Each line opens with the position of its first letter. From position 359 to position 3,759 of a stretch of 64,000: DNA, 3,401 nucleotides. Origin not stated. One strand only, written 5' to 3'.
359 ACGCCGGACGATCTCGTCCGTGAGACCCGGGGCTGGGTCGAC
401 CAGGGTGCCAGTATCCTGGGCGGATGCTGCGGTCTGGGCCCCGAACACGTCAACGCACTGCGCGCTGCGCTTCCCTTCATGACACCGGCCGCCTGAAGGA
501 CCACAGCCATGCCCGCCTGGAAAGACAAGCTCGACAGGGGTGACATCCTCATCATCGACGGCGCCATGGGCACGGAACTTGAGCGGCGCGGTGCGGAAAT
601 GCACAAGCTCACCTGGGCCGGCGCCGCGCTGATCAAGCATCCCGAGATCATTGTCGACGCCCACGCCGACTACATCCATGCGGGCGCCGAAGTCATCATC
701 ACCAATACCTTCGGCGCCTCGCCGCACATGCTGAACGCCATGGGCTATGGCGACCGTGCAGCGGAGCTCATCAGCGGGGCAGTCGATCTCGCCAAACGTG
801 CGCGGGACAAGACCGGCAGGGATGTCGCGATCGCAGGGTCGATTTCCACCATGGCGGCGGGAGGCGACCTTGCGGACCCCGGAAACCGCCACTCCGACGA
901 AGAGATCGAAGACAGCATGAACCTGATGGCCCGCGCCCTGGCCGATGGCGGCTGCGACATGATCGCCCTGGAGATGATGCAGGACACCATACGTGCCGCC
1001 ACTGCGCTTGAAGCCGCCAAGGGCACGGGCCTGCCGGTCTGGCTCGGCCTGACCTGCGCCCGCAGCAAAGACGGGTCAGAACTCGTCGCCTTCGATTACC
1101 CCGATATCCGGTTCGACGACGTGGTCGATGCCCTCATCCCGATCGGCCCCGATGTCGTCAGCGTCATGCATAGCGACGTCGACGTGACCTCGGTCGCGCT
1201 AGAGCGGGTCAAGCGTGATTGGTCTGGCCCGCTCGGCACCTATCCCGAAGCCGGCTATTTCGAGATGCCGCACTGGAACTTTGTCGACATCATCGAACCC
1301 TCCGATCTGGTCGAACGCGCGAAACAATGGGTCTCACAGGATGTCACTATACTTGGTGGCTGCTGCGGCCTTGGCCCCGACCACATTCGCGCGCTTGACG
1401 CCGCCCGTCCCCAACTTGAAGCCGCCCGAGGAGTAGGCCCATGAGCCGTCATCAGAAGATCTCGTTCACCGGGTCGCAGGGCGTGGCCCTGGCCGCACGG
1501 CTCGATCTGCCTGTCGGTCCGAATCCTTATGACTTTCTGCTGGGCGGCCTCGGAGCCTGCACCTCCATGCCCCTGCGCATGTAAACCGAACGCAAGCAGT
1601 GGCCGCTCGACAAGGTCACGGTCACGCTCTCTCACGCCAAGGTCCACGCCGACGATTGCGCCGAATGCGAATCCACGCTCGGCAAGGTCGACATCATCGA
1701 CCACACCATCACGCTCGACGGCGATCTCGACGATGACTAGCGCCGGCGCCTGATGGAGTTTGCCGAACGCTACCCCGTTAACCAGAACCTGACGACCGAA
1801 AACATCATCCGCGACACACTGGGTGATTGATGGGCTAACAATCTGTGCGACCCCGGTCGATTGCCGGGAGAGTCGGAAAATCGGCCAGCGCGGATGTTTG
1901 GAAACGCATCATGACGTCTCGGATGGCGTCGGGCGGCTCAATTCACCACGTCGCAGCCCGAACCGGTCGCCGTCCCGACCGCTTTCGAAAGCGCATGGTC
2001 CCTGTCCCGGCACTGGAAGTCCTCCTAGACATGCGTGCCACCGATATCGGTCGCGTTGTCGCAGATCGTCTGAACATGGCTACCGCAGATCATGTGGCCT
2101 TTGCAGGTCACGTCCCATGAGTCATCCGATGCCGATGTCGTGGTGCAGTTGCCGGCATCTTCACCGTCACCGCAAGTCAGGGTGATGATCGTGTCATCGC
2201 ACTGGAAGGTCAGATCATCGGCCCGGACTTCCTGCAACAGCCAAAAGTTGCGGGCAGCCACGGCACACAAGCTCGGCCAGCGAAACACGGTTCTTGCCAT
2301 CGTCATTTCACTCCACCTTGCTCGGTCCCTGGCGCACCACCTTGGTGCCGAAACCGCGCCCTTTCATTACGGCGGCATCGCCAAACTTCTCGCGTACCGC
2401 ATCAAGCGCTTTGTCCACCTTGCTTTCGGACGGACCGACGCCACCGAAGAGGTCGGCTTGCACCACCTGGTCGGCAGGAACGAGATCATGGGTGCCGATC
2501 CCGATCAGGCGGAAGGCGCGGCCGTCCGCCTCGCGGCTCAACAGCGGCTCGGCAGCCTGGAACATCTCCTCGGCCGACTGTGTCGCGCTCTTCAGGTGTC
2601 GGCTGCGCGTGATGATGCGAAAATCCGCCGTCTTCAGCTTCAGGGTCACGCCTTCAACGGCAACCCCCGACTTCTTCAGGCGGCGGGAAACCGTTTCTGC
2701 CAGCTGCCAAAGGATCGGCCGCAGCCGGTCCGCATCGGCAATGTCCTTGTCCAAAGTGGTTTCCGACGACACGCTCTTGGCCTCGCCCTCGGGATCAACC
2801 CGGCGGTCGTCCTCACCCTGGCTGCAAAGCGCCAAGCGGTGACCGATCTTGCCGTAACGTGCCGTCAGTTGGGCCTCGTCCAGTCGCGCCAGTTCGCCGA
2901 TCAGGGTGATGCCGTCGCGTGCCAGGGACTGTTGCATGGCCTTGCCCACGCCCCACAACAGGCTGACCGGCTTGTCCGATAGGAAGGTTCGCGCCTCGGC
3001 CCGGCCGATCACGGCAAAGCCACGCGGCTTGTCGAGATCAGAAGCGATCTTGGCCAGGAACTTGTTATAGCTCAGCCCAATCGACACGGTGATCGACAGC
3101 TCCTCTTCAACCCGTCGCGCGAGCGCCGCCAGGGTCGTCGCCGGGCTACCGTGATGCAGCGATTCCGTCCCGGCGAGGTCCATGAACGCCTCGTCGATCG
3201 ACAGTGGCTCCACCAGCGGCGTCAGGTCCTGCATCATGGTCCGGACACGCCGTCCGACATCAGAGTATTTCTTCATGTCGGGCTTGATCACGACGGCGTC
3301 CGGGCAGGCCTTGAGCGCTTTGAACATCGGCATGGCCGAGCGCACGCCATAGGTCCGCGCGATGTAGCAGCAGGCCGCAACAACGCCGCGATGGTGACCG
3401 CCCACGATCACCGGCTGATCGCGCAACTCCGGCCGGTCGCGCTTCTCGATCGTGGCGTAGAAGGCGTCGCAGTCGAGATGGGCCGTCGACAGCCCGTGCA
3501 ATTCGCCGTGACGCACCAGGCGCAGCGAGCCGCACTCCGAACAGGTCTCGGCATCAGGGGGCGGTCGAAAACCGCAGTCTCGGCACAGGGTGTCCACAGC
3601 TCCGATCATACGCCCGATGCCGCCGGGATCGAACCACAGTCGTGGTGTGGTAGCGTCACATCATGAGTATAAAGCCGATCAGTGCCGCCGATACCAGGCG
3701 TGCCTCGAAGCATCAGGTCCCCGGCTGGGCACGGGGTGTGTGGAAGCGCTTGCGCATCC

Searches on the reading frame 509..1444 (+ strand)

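Call 67: search_protein_families(library=pfam, proteins=[window:509-1444:+], max_evalue=0.00001)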
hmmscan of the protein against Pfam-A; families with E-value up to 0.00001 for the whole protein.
window:509-1444:+ (311 aa): 1 family
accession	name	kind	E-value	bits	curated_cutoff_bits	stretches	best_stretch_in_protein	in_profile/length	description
PF02574.22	S-methyl_trans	-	2.1e-52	179.2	22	1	14-298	1-281/283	Homocysteine S-methyltransferase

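Call 83: search_protein_families(library=ncbifam, proteins=[window:509-1444:+], max_evalue=1e-10)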
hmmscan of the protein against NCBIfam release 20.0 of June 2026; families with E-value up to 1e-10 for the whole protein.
window:509-1444:+ (311 aa): 5 families
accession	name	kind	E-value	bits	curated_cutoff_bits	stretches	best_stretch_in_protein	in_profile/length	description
NF006396.0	PRK08645.1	equivalog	1.7e-43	148.7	453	1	10-299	9-283/611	bifunctional homocysteine S-methyltransferase/methylenetetrahydrofolate reductase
NF007020.0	PRK09485.1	equivalog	4e-39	134.5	215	1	5-299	5-302/306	homocysteine S-methyltransferase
TIGR02082.1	metH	equivalog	4.8e-26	90.7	1010.85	1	12-299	4-311/1182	methionine synthase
NF005718.0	PRK07534.1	equivalog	7.3e-25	87.9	338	1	6-299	8-293/337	betaine--homocysteine S-methyltransferase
NF007024.0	PRK09490.1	equivalog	1e-20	73.2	1497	1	11-299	18-328/1234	methionine synthase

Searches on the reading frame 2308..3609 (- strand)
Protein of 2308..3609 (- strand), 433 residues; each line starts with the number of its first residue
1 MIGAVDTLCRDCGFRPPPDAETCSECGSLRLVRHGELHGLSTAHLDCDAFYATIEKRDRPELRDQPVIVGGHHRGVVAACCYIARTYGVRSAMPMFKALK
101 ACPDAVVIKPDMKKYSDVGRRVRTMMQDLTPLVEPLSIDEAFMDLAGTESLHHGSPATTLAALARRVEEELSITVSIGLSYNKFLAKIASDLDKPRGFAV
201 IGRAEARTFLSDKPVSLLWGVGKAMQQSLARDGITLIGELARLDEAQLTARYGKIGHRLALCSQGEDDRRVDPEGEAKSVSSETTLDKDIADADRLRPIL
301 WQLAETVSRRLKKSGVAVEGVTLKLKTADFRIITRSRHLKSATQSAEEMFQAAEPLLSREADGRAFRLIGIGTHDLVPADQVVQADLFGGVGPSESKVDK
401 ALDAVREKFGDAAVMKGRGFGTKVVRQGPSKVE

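Call 67: search_protein_families(library=pfam, proteins=[window:2308-3609:-], max_evalue=0.00001)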
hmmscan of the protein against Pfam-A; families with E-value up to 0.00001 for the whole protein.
window:2308-3609:- (433 aa): 2 families
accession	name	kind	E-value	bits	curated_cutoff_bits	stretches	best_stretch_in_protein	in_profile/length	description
PF00817.25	IMS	-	1.9e-48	164.6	23.2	1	45-191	1-148/148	impB/mucB/samB family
PF11799.13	IMS_C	-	5e-27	94.9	20.7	1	278-387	2-109/109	impB/mucB/samB family C-terminal domain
